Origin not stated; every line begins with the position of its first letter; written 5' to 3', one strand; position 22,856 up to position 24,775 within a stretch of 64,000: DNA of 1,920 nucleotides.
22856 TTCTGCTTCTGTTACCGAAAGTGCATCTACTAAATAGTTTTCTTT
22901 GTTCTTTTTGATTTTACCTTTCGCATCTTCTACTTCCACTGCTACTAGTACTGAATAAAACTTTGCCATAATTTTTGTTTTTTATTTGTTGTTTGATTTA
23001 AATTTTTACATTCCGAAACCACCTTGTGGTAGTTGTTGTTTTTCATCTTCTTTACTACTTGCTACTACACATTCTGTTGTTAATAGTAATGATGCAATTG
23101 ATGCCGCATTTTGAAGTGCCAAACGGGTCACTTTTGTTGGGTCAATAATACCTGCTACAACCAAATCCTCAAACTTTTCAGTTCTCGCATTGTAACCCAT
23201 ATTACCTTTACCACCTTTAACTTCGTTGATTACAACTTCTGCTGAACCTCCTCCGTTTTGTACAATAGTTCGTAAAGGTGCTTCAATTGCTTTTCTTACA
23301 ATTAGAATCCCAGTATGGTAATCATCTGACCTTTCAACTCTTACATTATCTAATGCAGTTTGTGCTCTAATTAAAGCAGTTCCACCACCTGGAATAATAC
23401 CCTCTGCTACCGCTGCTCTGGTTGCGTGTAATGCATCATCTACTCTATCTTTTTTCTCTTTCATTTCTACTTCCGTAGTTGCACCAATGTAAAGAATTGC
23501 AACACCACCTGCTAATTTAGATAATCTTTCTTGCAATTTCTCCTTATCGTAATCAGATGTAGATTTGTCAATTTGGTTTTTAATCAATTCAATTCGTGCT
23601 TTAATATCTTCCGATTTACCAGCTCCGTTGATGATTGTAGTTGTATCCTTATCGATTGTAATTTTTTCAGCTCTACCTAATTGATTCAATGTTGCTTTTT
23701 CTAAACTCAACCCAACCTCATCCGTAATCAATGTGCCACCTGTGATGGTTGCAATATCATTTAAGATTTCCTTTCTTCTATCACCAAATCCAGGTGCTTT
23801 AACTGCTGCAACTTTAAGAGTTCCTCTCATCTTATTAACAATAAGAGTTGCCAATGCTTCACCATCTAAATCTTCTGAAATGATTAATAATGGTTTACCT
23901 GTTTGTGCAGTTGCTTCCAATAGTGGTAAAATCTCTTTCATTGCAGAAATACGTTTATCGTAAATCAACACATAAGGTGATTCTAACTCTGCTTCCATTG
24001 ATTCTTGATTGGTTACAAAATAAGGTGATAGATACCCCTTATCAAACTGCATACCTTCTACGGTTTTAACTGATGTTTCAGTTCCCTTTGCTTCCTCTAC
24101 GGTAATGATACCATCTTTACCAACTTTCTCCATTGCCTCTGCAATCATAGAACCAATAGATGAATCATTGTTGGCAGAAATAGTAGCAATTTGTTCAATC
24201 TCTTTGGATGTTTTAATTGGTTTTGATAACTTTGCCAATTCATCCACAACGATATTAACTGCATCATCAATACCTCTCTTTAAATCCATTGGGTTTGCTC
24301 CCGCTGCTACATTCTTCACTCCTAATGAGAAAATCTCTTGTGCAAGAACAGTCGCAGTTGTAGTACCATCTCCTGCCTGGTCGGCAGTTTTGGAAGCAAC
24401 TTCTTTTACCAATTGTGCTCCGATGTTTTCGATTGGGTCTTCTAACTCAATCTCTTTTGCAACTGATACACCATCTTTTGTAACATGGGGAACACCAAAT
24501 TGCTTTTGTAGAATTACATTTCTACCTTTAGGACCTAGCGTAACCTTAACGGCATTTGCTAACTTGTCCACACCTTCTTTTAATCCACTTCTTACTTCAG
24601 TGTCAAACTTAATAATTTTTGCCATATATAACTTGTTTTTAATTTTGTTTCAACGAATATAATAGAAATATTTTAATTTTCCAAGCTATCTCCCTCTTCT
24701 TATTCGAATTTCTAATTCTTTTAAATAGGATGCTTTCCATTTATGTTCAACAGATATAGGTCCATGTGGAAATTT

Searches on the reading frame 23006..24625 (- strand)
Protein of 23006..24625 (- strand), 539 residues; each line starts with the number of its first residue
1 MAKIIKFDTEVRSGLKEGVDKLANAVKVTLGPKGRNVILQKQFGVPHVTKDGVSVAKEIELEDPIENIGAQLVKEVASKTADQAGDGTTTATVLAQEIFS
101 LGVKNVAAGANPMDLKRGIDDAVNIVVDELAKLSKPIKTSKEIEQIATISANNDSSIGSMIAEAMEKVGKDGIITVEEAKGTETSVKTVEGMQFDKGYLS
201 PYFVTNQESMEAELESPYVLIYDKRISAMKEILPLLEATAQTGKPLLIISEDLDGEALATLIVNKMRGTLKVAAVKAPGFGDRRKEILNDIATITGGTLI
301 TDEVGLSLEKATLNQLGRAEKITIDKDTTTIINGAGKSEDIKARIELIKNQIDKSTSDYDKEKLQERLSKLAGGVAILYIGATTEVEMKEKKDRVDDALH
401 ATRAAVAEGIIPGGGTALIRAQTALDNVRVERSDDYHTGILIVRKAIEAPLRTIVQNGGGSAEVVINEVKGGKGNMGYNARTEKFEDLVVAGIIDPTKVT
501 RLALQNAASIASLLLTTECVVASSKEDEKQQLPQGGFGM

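Call 7: search_protein_families(library=phrogs, proteins=[window:23006-24625:-], max_evalue=0.001)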
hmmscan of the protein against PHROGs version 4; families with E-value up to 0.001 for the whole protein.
window:23006-24625:- (539 aa): 1 family
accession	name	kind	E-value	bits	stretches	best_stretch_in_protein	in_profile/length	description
phrog_5725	-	other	4.7e-179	597.4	1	2-528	4-538/540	chaperonin groEL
